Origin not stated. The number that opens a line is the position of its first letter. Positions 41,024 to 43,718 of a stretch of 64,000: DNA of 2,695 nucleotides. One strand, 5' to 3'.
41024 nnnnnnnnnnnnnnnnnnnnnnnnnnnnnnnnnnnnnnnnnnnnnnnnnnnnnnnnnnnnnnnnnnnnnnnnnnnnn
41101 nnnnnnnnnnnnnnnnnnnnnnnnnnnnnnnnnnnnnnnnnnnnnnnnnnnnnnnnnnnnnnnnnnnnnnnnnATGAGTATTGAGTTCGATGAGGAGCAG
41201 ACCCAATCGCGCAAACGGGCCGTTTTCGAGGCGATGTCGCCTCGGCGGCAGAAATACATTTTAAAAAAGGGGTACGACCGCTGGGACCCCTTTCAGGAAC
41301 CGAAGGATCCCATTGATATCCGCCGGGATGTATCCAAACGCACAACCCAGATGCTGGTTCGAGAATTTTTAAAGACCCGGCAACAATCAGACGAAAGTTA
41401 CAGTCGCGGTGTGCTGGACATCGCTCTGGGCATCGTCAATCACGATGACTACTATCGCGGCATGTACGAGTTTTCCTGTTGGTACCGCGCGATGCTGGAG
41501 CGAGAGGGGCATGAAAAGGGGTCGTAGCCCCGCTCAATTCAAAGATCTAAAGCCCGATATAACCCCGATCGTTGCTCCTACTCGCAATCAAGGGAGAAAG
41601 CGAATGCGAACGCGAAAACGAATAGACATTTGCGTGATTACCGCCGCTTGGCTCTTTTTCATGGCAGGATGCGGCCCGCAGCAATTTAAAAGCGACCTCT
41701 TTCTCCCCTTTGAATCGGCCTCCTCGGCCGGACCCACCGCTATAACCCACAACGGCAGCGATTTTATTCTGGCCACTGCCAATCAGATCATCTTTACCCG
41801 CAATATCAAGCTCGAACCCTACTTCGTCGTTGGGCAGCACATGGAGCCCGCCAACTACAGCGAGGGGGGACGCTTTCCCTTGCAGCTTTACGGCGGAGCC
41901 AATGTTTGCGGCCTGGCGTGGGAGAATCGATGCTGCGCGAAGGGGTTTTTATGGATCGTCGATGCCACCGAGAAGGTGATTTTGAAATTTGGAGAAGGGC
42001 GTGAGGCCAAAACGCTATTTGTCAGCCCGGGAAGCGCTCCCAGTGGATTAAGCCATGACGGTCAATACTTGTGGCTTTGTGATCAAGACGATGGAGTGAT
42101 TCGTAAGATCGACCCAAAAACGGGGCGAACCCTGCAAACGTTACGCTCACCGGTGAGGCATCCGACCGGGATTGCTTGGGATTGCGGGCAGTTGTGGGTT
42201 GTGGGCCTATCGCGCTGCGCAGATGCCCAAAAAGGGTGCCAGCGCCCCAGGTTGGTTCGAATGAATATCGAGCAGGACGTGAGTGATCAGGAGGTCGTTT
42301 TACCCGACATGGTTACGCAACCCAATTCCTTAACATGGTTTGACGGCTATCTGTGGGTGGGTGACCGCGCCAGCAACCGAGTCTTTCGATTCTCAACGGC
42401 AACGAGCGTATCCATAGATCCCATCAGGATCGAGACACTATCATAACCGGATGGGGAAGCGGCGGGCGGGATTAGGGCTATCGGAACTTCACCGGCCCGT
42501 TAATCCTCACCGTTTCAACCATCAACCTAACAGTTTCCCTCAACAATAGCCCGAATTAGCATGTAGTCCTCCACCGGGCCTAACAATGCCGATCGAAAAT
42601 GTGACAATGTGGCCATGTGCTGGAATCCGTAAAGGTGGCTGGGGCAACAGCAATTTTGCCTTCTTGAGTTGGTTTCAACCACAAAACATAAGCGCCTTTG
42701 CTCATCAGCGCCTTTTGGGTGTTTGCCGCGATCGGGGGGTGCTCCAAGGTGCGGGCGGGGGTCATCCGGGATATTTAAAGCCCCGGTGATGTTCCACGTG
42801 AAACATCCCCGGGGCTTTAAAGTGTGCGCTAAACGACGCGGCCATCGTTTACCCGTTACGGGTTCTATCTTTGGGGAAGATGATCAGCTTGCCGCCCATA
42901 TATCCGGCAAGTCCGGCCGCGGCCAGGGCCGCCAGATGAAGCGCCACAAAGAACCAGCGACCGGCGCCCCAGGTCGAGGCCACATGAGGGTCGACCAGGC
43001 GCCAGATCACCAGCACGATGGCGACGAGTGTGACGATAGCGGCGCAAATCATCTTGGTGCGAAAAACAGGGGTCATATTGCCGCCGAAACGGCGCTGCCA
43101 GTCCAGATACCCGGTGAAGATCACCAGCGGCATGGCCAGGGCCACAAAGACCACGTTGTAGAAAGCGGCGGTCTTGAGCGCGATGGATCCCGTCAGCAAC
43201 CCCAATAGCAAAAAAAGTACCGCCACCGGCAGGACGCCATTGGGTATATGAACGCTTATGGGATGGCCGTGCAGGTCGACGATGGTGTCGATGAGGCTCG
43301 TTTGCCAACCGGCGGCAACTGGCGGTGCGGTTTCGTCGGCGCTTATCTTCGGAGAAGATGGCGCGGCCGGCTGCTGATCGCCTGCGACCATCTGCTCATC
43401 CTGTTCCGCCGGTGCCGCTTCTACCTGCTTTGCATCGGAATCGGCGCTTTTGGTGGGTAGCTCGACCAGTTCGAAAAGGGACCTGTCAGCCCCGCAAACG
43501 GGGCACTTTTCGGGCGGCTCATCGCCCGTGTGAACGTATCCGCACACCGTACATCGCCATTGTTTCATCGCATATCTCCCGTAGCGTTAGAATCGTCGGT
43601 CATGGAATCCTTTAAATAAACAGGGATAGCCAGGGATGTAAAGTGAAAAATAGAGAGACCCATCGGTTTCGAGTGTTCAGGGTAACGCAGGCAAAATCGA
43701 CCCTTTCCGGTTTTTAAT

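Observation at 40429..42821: Two consensus parS sites bracket a three-gene block where mnmG-rsmG-parAB usually follows mnmE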

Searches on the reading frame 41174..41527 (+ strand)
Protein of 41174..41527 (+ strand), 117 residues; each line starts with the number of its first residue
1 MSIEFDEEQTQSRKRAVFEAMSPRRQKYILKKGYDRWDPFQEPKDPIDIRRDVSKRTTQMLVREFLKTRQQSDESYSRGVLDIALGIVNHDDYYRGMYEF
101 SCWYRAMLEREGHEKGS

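Call 10: search_protein_families(library=pfam, proteins=[window:41174-41527:+], max_evalue=0.01)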
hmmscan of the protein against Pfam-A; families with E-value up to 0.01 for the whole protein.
window:41174-41527:+ (117 aa): 0 families

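Call 11: search_protein_families(library=ncbifam, proteins=[window:41174-41527:+], max_evalue=0.01)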
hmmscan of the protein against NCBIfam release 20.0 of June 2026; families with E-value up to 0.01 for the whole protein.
window:41174-41527:+ (117 aa): 0 families

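Call 44: find_homologous_proteins(query=window:41174-41527:+)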
Query window:41174-41527:+ (117 aa): 2398 proteins with E <= 0.001 among 2400 candidates; the best 120 are listed.
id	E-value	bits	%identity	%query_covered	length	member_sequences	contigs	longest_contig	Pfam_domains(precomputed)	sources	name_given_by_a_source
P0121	3.9e-73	261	100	100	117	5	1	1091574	-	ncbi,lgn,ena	-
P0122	2.2e-66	239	90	100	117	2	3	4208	-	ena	-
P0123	3.1e-61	222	86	98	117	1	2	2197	-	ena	-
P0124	6.4e-59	215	82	98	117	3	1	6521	-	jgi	jgi:hypothetical protein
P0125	1.1e-49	185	73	95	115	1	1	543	-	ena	-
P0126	1.8e-49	185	72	94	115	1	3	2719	-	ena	-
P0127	3.7e-49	184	68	97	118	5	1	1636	-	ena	-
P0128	5.2e-49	183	69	95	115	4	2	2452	-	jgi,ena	-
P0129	7.2e-49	183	68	95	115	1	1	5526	-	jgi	jgi:hypothetical protein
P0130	7.6e-49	183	70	95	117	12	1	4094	-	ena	-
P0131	8.5e-49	182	71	94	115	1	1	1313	-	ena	-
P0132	9.4e-49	182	72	94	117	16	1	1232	-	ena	-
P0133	1.2e-48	182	68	95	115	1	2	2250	-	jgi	jgi:hypothetical protein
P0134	1.2e-48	182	68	95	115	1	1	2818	-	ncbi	-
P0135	1.4e-48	182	73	94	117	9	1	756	-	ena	-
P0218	2.6e-46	174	71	95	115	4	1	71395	-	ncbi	-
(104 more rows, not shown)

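Call 45: find_encoding_contigs(protein=P0121, flank=10000, max_places=6)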
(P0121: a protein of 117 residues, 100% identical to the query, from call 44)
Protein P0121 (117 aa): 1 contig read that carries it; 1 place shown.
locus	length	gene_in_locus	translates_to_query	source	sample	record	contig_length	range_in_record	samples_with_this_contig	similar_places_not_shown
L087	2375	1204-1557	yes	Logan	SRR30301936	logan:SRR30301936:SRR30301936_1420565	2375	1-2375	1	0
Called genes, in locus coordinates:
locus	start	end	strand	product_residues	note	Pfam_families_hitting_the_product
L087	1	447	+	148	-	?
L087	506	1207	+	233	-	-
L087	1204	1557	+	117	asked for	-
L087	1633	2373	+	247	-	?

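Call 46: list_cluster_members(proteins=[P0121])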
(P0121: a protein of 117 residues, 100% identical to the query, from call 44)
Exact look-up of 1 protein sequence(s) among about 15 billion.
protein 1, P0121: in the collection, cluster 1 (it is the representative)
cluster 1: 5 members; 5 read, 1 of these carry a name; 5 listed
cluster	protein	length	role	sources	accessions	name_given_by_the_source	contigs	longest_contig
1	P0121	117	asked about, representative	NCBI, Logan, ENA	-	-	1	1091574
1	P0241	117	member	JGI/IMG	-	hypothetical protein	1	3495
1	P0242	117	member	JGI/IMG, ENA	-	-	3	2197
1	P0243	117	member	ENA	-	-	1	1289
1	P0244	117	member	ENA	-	-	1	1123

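Call 47: find_encoding_contigs(protein=P0122, flank=10000, max_places=3)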
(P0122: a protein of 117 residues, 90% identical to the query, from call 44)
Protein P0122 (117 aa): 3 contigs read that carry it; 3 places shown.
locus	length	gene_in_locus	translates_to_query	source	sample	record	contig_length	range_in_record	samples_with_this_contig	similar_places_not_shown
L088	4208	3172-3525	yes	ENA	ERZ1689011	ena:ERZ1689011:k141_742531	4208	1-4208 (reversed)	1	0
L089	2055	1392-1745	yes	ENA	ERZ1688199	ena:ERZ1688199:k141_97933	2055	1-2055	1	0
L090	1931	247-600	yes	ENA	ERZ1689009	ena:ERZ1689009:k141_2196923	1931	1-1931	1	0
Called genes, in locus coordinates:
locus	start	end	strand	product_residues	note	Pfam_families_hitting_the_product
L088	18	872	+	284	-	PF14804:Jag_N, PF13083:KH_KhpA-B, PF01424:R3H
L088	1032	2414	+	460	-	PF10396:TrmE_N, PF12631:MnmE_helical, PF03193:RsgA_GTPase (faint), PF01926:MMR_HSR1, PF02421:FeoB_N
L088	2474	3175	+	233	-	PF03692:CxxCxxCC (weak)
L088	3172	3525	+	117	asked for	-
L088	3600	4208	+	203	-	?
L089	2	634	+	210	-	?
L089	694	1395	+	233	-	PF03692:CxxCxxCC (faint)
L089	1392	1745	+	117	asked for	-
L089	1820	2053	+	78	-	?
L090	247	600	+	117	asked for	-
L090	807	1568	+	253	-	-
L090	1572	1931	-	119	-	?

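Call 48: find_encoding_contigs(protein=P0124, flank=10000, max_places=3)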
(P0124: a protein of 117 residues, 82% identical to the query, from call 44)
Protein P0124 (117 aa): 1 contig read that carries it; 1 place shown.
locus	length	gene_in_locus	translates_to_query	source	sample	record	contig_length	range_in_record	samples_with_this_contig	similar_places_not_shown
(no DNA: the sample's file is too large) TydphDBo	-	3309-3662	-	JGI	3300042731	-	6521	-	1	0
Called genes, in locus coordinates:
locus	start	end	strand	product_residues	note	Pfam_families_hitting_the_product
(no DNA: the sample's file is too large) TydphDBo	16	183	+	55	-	PF02096:60KD_IMP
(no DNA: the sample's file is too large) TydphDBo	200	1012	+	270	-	PF14804:Jag_N, PF13083:KH_KhpA-B, PF01424:R3H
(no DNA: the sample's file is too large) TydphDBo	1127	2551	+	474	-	PF10396:TrmE_N, PF12631:MnmE_helical, PF03193:RsgA_GTPase (faint), PF02421:FeoB_N (weak), PF00350:Dynamin_N (faint), PF01926:MMR_HSR1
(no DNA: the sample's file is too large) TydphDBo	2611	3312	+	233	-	-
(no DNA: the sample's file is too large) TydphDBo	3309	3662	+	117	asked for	-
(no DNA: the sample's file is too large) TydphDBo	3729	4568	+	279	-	PF24684:Vgb_lyase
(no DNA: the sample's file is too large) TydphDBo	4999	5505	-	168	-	PF01986:DUF123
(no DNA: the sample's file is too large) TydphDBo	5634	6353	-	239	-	PF21349:RUBY_RBDX, PF09990:DUF2231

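Call 50: find_encoding_contigs(protein=P0218, flank=10000, max_places=2)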
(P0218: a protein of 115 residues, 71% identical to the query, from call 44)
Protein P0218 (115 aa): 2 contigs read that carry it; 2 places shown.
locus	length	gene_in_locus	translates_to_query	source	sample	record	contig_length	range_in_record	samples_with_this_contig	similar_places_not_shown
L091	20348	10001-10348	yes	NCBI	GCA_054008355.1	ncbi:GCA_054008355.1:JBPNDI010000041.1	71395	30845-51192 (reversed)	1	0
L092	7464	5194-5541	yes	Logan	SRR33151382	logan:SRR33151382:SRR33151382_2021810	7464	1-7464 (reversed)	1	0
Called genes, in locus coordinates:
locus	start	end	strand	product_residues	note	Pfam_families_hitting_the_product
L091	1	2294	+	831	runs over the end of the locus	PF19864:Radical_SAM_N2, PF02310:B12-binding (faint), PF04055:Radical_SAM, PF10105:DUF2344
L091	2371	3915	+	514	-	PF10150:RNase_E_G, PF20833:RNase_E_G_Thio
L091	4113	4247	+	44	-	PF00468:Ribosomal_L34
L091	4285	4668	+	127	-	PF00825:Ribonuclease_P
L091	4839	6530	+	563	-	PF14849:YidC_periplas, PF02096:60KD_IMP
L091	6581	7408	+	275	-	PF14804:Jag_N, PF13083:KH_KhpA-B, PF01424:R3H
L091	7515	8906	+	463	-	PF10396:TrmE_N, PF12631:MnmE_helical, PF00350:Dynamin_N (faint), PF01926:MMR_HSR1, PF02421:FeoB_N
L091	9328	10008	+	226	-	PF03692:CxxCxxCC (faint)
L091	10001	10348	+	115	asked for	-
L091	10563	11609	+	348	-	PF01925:TauE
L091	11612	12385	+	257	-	PF09608:Alph_Pro_TM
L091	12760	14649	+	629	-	PF02705:K_trans, PF22776:K_trans_C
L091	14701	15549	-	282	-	PF21349:RUBY_RBDX, PF09990:DUF2231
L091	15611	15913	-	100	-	PF03992:ABM (weak)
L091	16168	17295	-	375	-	PF03977:OAD_beta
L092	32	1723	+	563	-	PF14849:YidC_periplas, PF02096:60KD_IMP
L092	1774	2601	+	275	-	PF14804:Jag_N, PF13083:KH_KhpA-B, PF01424:R3H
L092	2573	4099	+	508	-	PF10396:TrmE_N, PF12631:MnmE_helical, PF02421:FeoB_N, PF00350:Dynamin_N (faint), PF01926:MMR_HSR1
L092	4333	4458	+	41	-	-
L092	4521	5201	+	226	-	PF03692:CxxCxxCC (faint)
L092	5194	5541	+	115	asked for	-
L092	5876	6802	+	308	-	PF01925:TauE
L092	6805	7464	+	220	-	?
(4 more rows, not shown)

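Call 70: predict_structure(alignment_id=A2)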
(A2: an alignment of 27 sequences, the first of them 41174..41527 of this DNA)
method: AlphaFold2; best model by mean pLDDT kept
length: 117 residues; sequences in the alignment: 27
mean_pLDDT: 70.7   pTM: 0.34
mean pLDDT of the five models: 70.7, 70.3, 70.1, 70.0, 68.7
residues with pLDDT >= 90: 0; 70-90: 69; 50-70: 44; < 50: 4
segments of 3 or more residues with pLDDT < 50: none
pLDDT, mean of each block of 10 residues (from residue 1): 64 84 85 81 55 61 71 71 69 66 72 68
secondary structure, 60 per line:
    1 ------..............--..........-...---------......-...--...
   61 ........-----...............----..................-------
elements in order: H7-20 H23-32 H46-51 H58-68 H74-88 H93-110

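Call 72: fold_search(model_id=the predicted structure, library=pdb)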
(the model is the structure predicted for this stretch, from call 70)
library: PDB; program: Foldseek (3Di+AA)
matches with E <= 10: 11; with E <= 0.001: 0
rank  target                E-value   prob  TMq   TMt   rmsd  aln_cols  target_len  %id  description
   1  8bd5_A                5.0e+00  0.03  0.17  0.05  16.0       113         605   15  Cas12k-sgRNA-dsDNA-S15-TniQ-TnsC transposon recruitment complex (released 2022-12-28)
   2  1tlv                  5.6e+00  0.06  0.19  0.11  13.4        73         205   20  Structure of the native and inactive LicT PRD from B. subtilis (released 2005-02-08)
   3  8w7s_N                5.9e+00  0.09  0.20  0.26   7.3        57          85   16  Yeast replisome in state IV (released 2023-12-20)
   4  4ytv                  7.0e+00  0.10  0.21  0.34  13.4        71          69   13  Crystal structure of Mdm35 (released 2015-08-12)
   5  6nur_C                7.9e+00  0.13  0.28  0.41   6.2        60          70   12  SARS-Coronavirus NSP12 bound to NSP7 and NSP8 co-factors (released 2019-05-29)
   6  6bqz_A                7.9e+00  0.02  0.17  0.10  15.8       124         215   13  Crystal Structure of Tyrosine-tRNA Synthetase from Acinetobacter baumannii with bound L-Tyrosine (released 2017-12-13)
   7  7b3b_C                8.9e+00  0.12  0.28  0.44   4.6        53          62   13  Structure of elongating SARS-CoV-2 RNA-dependent RNA polymerase with Remdesivir at position -3 (structure 1) (released 2020-12-23)
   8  9oa2_Z                8.9e+00  0.10  0.26  0.27   7.0        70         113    7  Ecoli DnaB helicase and Phage Lambda loader P with ADP-Mg in a 6:6 stoichiometry ratio. (released 2025-07-16)
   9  7yi0_E                9.4e+00  0.03  0.21  0.17  16.3        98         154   11  Cryo-EM structure of Rpd3S complex (released 2023-06-14)
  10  9fny_AR               9.4e+00  0.02  0.19  0.17  12.3       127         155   17  PF30S-PF30S dimer mediated by aRDF from P. furiosus (Structure I) (released 2025-01-15)
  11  5vx0_A                9.4e+00  0.02  0.18  0.13  23.4       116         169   12  Bak in complex with Bim-h3Glg (released 2017-11-15)

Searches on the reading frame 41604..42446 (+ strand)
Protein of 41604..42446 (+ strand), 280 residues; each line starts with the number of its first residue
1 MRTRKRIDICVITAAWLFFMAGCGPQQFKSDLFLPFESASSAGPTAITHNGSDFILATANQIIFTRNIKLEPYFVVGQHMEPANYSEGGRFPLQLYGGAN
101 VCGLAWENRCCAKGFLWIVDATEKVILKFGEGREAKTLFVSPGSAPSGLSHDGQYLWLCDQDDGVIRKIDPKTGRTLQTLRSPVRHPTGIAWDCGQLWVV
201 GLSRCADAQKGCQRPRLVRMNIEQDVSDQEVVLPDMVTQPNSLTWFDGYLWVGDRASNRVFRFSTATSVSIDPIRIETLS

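Call 10: search_protein_families(library=pfam, proteins=[window:41604-42446:+], max_evalue=0.01)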
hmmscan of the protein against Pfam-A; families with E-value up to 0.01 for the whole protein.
window:41604-42446:+ (280 aa): 3 families
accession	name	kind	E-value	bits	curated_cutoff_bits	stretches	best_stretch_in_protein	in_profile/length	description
PF21959.2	DUF6923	-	0.00055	20.2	27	0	146-193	134-182/234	Repeat of unknown function (DUF6923)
PF24684.1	Vgb_lyase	-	0.00065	19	50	1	114-269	108-255/290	Virginiamycin B lyase family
PF08450.18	SGL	-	0.0034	17.5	26.3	0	154-199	195-242/246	SMP-30/Gluconolactonase/LRE-like region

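Call 11: search_protein_families(library=ncbifam, proteins=[window:41604-42446:+], max_evalue=0.01)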
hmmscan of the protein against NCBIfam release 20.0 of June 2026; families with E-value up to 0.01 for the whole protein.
window:41604-42446:+ (280 aa): 3 families
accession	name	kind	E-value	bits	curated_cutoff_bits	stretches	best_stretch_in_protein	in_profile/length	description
NF053768.1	CIS12_fam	equivalog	2.9e-05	23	860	1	145-200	89-144/715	CIS12 family contractile injection system protein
NF033206.1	ScyE_fam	subfamily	0.00043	19.9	80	0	151-206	271-324/333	ScyD/ScyE family protein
TIGR03606.1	non_repeat_PQQ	subfamily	0.007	15.2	434.55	0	229-267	21-60/454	glucose/sorbosone family PQQ-dependent dehydrogenase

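Call 31: find_related_loci(query=window:41604-42446:+, collection=metagenome_contigs, flank=10000)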
Query window:41604-42446:+ (280 aa) in metagenome_contigs; peptide patterns used: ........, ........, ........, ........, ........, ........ (x = any residue, [..] = any of these).
39 stretches matched a pattern; 3 encode a relative of the query (tblastn E <= 1e-3); 3 distinct loci.
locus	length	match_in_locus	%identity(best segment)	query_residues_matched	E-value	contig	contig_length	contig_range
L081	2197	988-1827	99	1-280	0e+0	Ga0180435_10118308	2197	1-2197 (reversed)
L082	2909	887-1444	27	97-269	4e-12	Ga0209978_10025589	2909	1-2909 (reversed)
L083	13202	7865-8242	27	136-263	1e-8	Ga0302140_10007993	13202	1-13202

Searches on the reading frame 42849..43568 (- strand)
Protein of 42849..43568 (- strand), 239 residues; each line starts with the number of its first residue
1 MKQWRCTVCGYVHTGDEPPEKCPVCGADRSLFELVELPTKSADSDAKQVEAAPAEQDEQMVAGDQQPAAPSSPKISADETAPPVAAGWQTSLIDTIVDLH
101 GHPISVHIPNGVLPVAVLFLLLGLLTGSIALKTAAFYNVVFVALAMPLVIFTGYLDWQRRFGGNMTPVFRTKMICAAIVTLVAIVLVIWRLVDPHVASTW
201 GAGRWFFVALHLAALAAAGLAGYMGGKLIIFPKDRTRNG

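Call 10: search_protein_families(library=pfam, proteins=[window:42849-43568:-], max_evalue=0.01)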
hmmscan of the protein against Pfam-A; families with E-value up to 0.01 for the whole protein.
window:42849-43568:- (239 aa): 3 families
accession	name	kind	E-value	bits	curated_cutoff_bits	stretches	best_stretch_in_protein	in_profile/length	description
PF21349.2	RUBY_RBDX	-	7.5e-18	64.1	26.5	1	4-33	1-30/30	Rubrerythrin, rubredoxin-like domain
PF09990.14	DUF2231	-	5.6e-11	43.1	26.4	1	102-228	5-129/139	Predicted membrane protein (DUF2231)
PF23458.2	DUF7130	-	5.3e-05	23.5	35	1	3-30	53-81/89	Domain of unknown function (DUF7130)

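Call 11: search_protein_families(library=ncbifam, proteins=[window:42849-43568:-], max_evalue=0.01)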
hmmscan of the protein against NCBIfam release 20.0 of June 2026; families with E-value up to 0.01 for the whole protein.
window:42849-43568:- (239 aa): 5 families
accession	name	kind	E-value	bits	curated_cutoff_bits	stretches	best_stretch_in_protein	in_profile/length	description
NF045767.1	RuberyRbr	equivalog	1.9e-09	37.8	200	1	3-35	158-190/194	rubrerythrin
NF045720.1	rubredox_RCKP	subfamily_domain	4.6e-06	26.1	45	1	1-30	1-30/34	RCKP-type rubredoxin-like domain-containing protein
NF045783.1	Nigrythrn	equivalog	4.3e-05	23.7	340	1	4-33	172-200/202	nigerythrin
NF045768.1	RubredRD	equivalog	0.00054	19.9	90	0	1-14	1-14/54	rubredoxin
NF033497.1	rubre_like_arch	subfamily_domain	0.007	16.1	32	0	6-27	3-24/34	rubrerythrin-like domain-containing protein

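Call 32: find_homologous_proteins(query=window:42849-43568:-)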
Query window:42849-43568:- (239 aa): 1293 proteins with E <= 0.001 among 8000 candidates; the best 120 are listed.
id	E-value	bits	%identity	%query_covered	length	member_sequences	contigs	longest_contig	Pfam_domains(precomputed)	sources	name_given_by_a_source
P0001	1.9e-154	530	97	100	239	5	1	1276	PF21349.3,PF09990.15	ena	-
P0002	2.2e-133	461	85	100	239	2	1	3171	PF21349.3,PF09990.15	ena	-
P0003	2.0e-122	426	77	100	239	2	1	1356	PF21349.3,PF09990.15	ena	-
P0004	8.2e-97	342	55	97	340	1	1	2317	PF09845.15,PF27353.1,PF21349.3,PF23458.3,PF23455.2,PF09990.15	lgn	-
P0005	8.5e-94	332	50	97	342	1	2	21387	PF21349.3,PF23458.3,PF23455.2,PF09990.15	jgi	jgi:rubrerythrin/uncharacterized membrane protein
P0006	1.3e-93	331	43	97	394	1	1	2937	PF09845.15,PF21349.3,PF23458.3,PF09990.15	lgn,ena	-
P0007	8.7e-93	328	51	97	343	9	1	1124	PF21349.3,PF23458.3,PF23455.2,PF09990.15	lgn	-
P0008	3.2e-91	323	45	98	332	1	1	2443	PF09845.15,PF21349.3,PF23458.3,PF23455.2,PF09990.15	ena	-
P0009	5.3e-91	323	47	97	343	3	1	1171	PF21349.3,PF23458.3,PF23455.2,PF09990.15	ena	-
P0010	4.0e-90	320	51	98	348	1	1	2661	PF21349.3,PF23458.3,PF09990.15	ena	-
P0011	1.5e-89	318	52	97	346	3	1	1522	PF09845.15,PF21349.3,PF23458.3,PF27618.1,PF09990.15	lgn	-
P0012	6.1e-89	316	44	97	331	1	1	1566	PF09845.15,PF21349.3,PF23458.3,PF27618.1,PF23455.2,PF09990.15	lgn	-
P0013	2.3e-88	314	50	97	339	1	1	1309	PF09845.15,PF21349.3,PF23458.3,PF27618.1,PF23455.2,PF09990.15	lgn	-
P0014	4.6e-88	313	51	97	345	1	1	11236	PF21349.3,PF23458.3,PF23455.2,PF09990.15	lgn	-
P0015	1.2e-87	312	50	96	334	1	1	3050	PF09845.15,PF21349.3,PF23458.3,PF23455.2,PF09990.15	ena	-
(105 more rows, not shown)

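Call 33: find_encoding_contigs(protein=P0002, flank=5000, max_places=4)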
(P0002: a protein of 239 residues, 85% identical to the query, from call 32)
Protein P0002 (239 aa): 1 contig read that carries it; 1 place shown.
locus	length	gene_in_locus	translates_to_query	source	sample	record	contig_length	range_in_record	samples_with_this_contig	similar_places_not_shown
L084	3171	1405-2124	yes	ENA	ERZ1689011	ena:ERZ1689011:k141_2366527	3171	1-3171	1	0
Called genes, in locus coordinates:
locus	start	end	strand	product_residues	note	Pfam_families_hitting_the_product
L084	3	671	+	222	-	?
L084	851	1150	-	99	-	PF03992:ABM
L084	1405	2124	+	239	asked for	PF21349:RUBY_RBDX, PF09990:DUF2231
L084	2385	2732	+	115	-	PF01986:DUF123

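Call 34: find_encoding_contigs(protein=P0001, flank=5000, max_places=4)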
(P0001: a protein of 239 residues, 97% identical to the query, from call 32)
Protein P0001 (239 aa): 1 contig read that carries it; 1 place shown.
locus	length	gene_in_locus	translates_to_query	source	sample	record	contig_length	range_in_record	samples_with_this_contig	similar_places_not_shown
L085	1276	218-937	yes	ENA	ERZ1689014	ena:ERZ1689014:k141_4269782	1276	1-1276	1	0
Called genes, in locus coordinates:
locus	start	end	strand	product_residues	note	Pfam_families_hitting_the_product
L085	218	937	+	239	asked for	PF21349:RUBY_RBDX, PF09990:DUF2231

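Call 35: find_encoding_contigs(protein=P0003, flank=5000, max_places=4)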
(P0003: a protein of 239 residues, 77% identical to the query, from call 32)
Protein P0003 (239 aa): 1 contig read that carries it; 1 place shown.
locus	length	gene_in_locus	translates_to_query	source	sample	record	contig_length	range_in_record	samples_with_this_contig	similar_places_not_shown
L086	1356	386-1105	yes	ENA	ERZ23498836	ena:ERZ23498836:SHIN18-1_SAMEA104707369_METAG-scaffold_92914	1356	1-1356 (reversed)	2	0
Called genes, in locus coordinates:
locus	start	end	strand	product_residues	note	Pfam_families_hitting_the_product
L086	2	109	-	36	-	?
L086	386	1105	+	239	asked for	PF21349:RUBY_RBDX, PF09990:DUF2231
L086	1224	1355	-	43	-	?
